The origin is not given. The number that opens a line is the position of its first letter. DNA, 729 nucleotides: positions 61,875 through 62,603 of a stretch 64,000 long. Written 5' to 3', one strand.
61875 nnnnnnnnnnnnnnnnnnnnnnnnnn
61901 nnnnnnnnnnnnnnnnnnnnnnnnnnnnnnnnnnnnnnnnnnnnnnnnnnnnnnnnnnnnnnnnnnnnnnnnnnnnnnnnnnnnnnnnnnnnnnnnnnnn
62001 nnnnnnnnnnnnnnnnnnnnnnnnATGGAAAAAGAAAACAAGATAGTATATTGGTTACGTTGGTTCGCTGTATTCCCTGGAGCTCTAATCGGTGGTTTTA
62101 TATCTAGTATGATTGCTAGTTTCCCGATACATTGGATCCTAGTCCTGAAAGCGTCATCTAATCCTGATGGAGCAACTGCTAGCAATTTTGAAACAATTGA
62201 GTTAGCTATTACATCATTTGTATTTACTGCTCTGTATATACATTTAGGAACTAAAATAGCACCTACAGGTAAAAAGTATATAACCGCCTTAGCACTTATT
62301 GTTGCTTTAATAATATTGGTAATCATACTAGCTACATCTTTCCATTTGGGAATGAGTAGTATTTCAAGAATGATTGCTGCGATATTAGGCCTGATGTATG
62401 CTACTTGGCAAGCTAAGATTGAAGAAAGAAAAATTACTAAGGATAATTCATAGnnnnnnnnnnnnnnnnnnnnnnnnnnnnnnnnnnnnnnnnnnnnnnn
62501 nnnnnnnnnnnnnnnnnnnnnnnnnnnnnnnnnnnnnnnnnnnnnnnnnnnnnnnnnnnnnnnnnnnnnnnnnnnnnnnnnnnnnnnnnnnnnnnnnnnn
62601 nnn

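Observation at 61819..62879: GC-rich, highly structured ~190-nt leader behind an extended -10 promoter, upstream of a 4-TM membrane protein and mini-HAD phosphatase: riboswitch-like element of unassigned class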

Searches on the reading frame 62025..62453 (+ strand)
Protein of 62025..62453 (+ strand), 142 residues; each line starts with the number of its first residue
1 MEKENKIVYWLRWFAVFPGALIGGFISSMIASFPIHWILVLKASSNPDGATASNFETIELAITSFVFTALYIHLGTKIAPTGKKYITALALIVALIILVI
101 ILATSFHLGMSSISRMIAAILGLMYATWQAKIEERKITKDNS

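Call 13: search_protein_families(library=pfam, proteins=[window:62025-62453:+], max_evalue=0.1)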
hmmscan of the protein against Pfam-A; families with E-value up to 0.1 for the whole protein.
window:62025-62453:+ (142 aa): 1 family
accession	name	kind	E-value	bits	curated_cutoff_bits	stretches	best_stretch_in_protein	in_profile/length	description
PF05421.16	DUF751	-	0.081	14.1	27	0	72-103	21-52/60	Protein of unknown function (DUF751)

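Call 16: find_homologous_proteins(query=window:62025-62453:+, max_evalue=0.001)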
Query window:62025-62453:+ (142 aa): 1 proteins with E <= 0.001 among 48 candidates.
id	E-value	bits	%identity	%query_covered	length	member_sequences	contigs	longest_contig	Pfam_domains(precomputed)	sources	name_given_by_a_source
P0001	9.0e-84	296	100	100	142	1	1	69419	-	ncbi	-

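Call 17: find_encoding_contigs(protein=P0001, flank=10000, max_places=5)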
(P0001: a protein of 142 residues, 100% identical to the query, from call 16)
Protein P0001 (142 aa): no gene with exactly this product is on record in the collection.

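Call 34: find_encoding_contigs(protein=P0005, flank=2000, max_places=3)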
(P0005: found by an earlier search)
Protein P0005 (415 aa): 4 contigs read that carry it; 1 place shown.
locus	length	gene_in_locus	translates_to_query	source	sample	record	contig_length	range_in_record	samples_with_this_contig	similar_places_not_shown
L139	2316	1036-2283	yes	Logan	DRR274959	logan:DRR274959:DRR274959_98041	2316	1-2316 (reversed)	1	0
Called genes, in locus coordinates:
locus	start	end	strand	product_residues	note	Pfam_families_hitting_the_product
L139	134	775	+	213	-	-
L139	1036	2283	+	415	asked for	PF21710:Spt6_S1 (faint), PF00575:S1 (weak), PF23459:S1_RRP5 (faint), PF00575:S1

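Call 48: search_protein_families(library=pfam, alignment_id=A2, max_evalue=0.001)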
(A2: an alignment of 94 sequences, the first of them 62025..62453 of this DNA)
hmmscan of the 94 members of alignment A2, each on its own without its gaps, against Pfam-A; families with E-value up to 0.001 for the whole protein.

A. member 1, window:62025-62453:+ (142 aa): 0 families

B. families by the number of members that match (of 94 scanned): 36 families (the first 25 are shown)
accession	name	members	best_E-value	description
PF11611.13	DUF4352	3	1.1e-22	Domain of unknown function (DUF4352)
PF13248.11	Zn_ribbon_3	3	9.4e-06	zinc-ribbon domain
PF16729.10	DUF5067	3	0.00015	Domain of unknown function (DUF5067)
PF10881.14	DUF2726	2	3.4e-29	Protein of unknown function (DUF2726)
PF01471.23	PG_binding_1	2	1.8e-13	Putative peptidoglycan binding domain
PF13365.12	Trypsin_2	2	2.5e-12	Trypsin-like peptidase domain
PF08239.17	SH3_3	2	2.9e-06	Bacterial SH3 domain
PF12773.13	DZR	2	9.4e-06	Double zinc ribbon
PF00082.27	Peptidase_S8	1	6.4e-55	Subtilase family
PF01555.25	N6_N4_Mtase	1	1.2e-32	DNA methylase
PF18885.6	DUF5648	1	7.3e-27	Domain of unknown function (DUF5648)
PF10502.14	Peptidase_S26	1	1.2e-26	Signal peptidase, peptidase S26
PF21722.4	Gly_rich_2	1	9.3e-25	Glycine-rich domain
PF12869.13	tRNA_anti-like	1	3.7e-24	tRNA_anti-like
PF22148.1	Fervidolysin_NPro-like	1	5.1e-13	Fervidolysin N-terminal prodomain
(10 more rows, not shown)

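Call 51: search_protein_families(library=padloc, proteins=[window:62025-62453:+], max_evalue=0.001)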
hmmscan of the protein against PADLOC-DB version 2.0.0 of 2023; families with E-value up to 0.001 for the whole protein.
window:62025-62453:+ (142 aa): 0 families

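Call 52: search_protein_families(library=ncbifam, proteins=[window:62025-62453:+], max_evalue=0.001)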
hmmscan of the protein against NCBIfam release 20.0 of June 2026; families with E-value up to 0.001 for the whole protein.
window:62025-62453:+ (142 aa): 0 families

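Call 92: predict_structure(alignment_id=A5)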
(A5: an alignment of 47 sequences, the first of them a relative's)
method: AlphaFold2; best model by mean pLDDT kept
length: 139 residues; sequences in the alignment: 47
mean_pLDDT: 93.6   pTM: 0.88
mean pLDDT of the five models: 93.6, 93.4, 93.3, 93.1, 92.1
residues with pLDDT >= 90: 122; 70-90: 12; 50-70: 3; < 50: 2
segments of 3 or more residues with pLDDT < 50: none
pLDDT, mean of each block of 10 residues (from residue 1): 97 94 97 96 88 92 95 93 98 97 98 97 97 69
secondary structure, 60 per line:
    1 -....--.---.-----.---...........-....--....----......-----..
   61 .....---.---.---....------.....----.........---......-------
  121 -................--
elements in order: E2-5 H22-32 E34-37 H48-53 H59-65 H77-80 E87-91 H96-104 E111-113 H122-137

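Call 94: fold_search(model_id=the predicted structure, library=pdb)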
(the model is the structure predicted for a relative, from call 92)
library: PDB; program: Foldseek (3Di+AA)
matches with E <= 10: 597; with E <= 0.001: 0
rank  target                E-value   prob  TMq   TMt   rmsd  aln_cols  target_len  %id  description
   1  2hhl_D                1.4e-03  1.00  0.55  0.46   9.0       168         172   12  Crystal structure of the human small CTD phosphatase 3 isoform 1 (released 2006-08-29)
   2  2hhl_B                1.6e-02  0.98  0.54  0.44   6.7       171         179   10  Crystal structure of the human small CTD phosphatase 3 isoform 1 (released 2006-08-29)
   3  1t9z                  1.7e-02  0.98  0.56  0.45   8.8       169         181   11  Three-dimensional structure of a RNA-polymerase II binding protein. (released 2004-08-31)
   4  2hhl_C                2.7e-02  0.95  0.53  0.42   9.0       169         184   11  Crystal structure of the human small CTD phosphatase 3 isoform 1 (released 2006-08-29)
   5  3l0c_A                2.7e-02  0.91  0.52  0.42   8.8       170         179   11  Crystal structure of SCP1 phosphatase D206A mutant with trapped inorganic phosphate (released 2010-03-23)
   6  2rb5                  3.5e-02  0.72  0.26  0.15   5.4        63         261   22  X-ray Crystallographic Structures Show Conservation of a Trigonal-Bipyramidal Intermediate in a Phosphoryl-transfer Supe (released 2008-04-22)
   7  4qqf_C                4.5e-02  0.92  0.55  0.41   5.3       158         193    8  Crystal structure of mitochondrial import inner membrane translocase subunit TIM50 (released 2015-07-01)
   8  2ghq_A                4.8e-02  0.94  0.55  0.44   6.8       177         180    9  CTD-specific phosphatase Scp1 in complex with peptide C-terminal domain of RNA polymerase II (released 2006-12-05)
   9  4qqf_A                4.8e-02  0.85  0.53  0.39   7.7       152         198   10  Crystal structure of mitochondrial import inner membrane translocase subunit TIM50 (released 2015-07-01)
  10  1ta0                  5.1e-02  0.87  0.53  0.43   9.2       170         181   12  Three-dimensional structure of a RNA-polymerase II binding protein with associated ligand. (released 2004-08-31)
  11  4qqf_B                6.3e-02  0.91  0.56  0.45   5.4       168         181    8  Crystal structure of mitochondrial import inner membrane translocase subunit TIM50 (released 2015-07-01)
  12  4qqf_E                6.3e-02  0.87  0.52  0.42   5.7       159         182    8  Crystal structure of mitochondrial import inner membrane translocase subunit TIM50 (released 2015-07-01)
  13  4ygy_A                7.2e-02  0.91  0.56  0.45   6.4       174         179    9  Crystal Structure of Human Scp1 bound to trans-proline peptidomimetic CTD phospho-Ser5 peptide (released 2015-09-16)
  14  4qqf_F                8.2e-02  0.80  0.52  0.40   5.6       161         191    9  Crystal structure of mitochondrial import inner membrane translocase subunit TIM50 (released 2015-07-01)
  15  3qle                  8.7e-02  0.82  0.53  0.43   5.4       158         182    8  Structural Basis for the Function of Tim50 in the Mitochondrial Presequence Translocase (released 2011-03-02)
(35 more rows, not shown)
